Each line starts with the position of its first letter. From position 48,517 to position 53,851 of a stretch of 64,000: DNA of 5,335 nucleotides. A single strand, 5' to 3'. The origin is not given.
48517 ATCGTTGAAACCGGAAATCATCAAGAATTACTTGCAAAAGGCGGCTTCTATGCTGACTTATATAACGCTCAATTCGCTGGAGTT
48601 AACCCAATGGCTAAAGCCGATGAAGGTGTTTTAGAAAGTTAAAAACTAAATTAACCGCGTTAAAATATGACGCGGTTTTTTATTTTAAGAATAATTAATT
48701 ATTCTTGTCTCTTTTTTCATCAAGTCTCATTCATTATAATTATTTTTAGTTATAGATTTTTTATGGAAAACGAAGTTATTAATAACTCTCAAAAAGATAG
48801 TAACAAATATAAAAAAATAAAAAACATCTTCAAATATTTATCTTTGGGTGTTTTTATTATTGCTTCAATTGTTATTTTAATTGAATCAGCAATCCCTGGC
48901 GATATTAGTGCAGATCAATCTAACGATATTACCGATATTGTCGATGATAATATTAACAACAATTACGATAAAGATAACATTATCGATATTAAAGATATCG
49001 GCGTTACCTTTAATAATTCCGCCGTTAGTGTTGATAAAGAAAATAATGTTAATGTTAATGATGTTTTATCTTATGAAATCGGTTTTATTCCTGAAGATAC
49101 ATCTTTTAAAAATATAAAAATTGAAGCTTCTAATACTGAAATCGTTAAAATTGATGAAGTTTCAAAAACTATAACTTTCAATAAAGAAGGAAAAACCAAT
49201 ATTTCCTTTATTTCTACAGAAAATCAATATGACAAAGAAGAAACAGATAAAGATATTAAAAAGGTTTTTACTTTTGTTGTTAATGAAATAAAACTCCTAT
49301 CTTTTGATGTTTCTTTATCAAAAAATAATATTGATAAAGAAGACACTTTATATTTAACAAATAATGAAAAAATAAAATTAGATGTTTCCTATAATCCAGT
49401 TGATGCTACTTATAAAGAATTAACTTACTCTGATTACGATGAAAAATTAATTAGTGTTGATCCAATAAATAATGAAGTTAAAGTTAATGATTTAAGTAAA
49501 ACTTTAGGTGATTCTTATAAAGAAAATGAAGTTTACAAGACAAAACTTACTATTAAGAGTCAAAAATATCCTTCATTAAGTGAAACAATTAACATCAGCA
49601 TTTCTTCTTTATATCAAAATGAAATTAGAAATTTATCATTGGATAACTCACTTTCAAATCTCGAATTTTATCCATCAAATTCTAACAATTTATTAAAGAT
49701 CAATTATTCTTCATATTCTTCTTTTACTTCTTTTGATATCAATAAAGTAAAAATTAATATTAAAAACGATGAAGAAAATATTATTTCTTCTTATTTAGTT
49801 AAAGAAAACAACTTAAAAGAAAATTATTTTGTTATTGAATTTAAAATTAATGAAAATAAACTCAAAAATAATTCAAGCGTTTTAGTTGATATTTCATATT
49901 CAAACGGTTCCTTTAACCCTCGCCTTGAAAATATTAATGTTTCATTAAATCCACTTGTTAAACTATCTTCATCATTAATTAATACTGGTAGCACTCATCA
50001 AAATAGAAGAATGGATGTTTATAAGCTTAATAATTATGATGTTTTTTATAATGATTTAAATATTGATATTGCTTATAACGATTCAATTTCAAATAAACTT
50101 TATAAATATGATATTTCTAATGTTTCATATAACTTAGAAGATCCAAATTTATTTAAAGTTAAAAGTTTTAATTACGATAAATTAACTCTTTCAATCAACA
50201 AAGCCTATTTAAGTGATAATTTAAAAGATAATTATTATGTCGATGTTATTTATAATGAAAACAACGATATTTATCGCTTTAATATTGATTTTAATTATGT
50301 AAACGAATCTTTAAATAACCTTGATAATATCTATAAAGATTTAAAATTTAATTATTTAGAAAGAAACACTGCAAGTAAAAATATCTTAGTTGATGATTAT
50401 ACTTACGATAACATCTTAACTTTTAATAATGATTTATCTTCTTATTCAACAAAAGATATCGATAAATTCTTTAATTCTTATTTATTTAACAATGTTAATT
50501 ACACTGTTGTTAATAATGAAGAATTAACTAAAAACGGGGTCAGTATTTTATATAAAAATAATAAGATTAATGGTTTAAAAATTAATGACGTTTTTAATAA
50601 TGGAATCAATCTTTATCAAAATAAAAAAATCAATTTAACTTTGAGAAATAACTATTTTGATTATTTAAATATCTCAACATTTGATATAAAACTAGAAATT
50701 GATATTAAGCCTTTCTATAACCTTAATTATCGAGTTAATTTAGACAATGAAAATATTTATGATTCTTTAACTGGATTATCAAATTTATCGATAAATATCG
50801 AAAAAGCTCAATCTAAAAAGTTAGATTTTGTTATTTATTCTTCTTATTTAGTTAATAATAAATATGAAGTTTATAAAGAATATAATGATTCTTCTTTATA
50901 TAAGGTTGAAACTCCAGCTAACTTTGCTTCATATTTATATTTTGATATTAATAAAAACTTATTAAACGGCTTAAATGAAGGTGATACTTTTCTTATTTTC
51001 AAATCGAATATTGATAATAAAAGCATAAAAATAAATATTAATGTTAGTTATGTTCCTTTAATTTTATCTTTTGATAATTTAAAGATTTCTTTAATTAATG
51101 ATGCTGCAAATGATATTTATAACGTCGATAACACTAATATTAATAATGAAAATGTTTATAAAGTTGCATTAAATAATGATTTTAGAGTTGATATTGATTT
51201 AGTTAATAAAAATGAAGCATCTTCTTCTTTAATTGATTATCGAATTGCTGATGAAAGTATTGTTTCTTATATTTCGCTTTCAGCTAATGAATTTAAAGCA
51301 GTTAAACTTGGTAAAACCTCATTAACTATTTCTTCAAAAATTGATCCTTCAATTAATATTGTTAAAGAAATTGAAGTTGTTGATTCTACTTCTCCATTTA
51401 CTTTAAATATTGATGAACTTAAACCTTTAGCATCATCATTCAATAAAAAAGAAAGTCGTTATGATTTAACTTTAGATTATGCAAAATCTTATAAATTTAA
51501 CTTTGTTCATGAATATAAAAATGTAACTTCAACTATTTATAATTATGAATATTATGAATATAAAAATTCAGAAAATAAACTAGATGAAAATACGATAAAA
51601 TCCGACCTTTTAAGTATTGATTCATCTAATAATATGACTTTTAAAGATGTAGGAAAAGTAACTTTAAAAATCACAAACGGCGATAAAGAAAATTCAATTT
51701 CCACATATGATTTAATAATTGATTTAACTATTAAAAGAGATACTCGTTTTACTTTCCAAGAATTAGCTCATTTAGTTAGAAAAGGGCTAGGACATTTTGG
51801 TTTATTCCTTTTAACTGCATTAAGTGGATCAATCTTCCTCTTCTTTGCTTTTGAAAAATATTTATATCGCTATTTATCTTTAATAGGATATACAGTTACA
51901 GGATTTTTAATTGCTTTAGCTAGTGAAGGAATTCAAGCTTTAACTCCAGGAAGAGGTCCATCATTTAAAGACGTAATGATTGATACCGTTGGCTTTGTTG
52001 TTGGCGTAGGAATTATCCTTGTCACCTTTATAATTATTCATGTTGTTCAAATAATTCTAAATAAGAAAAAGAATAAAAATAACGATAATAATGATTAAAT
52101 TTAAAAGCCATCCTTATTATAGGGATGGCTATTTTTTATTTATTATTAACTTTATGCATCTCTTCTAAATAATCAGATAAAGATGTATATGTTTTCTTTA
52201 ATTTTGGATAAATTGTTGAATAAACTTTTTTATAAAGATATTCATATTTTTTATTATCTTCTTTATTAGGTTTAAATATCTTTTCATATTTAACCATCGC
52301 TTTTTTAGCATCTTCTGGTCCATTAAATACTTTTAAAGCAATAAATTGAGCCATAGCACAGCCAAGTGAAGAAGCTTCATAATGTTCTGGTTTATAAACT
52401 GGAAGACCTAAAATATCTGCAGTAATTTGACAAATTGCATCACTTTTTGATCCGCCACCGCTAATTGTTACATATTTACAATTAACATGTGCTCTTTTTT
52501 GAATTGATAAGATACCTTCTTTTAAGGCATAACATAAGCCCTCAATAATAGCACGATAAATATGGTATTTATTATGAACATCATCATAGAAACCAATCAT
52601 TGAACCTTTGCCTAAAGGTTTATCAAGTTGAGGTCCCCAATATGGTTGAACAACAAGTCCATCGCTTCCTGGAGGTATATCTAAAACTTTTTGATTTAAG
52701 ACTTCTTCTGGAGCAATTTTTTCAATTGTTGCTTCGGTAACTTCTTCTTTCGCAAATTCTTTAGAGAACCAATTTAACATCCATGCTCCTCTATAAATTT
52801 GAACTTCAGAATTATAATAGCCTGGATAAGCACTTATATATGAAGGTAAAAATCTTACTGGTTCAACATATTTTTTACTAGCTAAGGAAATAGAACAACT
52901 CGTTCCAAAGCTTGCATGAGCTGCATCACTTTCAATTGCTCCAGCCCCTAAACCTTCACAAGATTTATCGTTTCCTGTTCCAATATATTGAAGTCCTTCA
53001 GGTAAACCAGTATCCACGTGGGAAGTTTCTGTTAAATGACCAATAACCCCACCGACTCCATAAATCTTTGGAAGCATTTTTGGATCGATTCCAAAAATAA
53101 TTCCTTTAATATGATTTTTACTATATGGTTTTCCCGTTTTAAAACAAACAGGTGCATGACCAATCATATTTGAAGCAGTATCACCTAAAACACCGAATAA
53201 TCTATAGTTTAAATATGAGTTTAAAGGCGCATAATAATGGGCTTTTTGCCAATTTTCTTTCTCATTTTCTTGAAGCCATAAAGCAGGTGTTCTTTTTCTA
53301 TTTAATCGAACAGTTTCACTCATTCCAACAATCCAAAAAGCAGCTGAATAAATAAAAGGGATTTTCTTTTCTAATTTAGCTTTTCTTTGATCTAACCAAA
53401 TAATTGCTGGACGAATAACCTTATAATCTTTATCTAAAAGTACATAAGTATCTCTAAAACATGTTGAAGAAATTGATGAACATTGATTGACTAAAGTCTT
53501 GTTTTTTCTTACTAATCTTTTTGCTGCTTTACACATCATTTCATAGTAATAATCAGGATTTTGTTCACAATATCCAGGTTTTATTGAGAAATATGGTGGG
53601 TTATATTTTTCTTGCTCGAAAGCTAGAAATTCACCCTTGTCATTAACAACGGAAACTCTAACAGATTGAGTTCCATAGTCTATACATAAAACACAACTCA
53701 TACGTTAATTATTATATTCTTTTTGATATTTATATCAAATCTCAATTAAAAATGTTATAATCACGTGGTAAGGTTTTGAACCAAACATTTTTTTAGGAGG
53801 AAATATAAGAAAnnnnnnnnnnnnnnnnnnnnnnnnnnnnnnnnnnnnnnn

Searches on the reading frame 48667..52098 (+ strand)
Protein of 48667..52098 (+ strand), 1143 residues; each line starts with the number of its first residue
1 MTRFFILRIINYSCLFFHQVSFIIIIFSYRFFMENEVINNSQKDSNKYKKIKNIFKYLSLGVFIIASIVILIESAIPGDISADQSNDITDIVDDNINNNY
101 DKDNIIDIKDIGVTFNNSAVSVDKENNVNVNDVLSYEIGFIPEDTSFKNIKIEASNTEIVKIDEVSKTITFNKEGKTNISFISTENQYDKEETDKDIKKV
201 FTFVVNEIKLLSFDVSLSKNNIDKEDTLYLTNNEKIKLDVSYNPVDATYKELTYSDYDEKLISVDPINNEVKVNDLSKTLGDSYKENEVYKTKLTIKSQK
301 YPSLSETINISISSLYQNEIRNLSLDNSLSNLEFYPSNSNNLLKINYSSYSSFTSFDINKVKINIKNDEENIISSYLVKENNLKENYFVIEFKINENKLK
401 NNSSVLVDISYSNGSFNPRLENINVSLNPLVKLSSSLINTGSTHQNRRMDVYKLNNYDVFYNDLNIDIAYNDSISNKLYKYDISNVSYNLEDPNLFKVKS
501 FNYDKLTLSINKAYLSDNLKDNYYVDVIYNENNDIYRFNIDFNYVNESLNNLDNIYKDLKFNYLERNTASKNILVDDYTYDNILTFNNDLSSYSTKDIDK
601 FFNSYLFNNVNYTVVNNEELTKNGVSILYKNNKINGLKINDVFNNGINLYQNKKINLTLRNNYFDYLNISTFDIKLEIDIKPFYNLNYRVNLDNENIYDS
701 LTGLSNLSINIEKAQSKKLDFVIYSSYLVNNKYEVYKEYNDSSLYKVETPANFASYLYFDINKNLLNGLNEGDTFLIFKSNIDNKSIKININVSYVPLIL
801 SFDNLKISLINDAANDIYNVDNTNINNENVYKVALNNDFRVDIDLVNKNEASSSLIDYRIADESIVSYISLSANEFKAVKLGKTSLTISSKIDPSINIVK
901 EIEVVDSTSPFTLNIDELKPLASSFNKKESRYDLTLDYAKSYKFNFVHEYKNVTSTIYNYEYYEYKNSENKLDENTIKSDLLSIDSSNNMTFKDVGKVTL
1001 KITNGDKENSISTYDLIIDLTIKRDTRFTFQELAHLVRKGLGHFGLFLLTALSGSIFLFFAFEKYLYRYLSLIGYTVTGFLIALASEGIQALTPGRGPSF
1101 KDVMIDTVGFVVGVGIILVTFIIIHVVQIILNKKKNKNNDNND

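Call 86: search_protein_families(library=pfam, proteins=[window:48667-52098:+], max_evalue=0.0001)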
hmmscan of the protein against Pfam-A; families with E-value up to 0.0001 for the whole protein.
window:48667-52098:+ (1143 aa): 1 family
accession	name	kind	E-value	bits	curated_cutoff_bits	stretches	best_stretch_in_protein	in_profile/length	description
PF04892.17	VanZ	-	6e-11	43.5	30.1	1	1014-1119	34-124/126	VanZ like family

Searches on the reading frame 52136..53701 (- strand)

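Call 67: search_protein_families(library=pfam, proteins=[window:52136-53701:-], max_evalue=0.0001)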
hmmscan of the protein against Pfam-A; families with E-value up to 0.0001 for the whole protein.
window:52136-53701:- (521 aa): 2 families
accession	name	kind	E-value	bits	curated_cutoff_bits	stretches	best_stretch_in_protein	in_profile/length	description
PF00370.27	FGGY_N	-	2.4e-28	99.8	28.8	1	4-248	2-241/245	FGGY family of carbohydrate kinases, N-terminal domain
PF02782.22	FGGY_C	-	2.1e-26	93.4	27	1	263-455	3-197/198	FGGY family of carbohydrate kinases, C-terminal domain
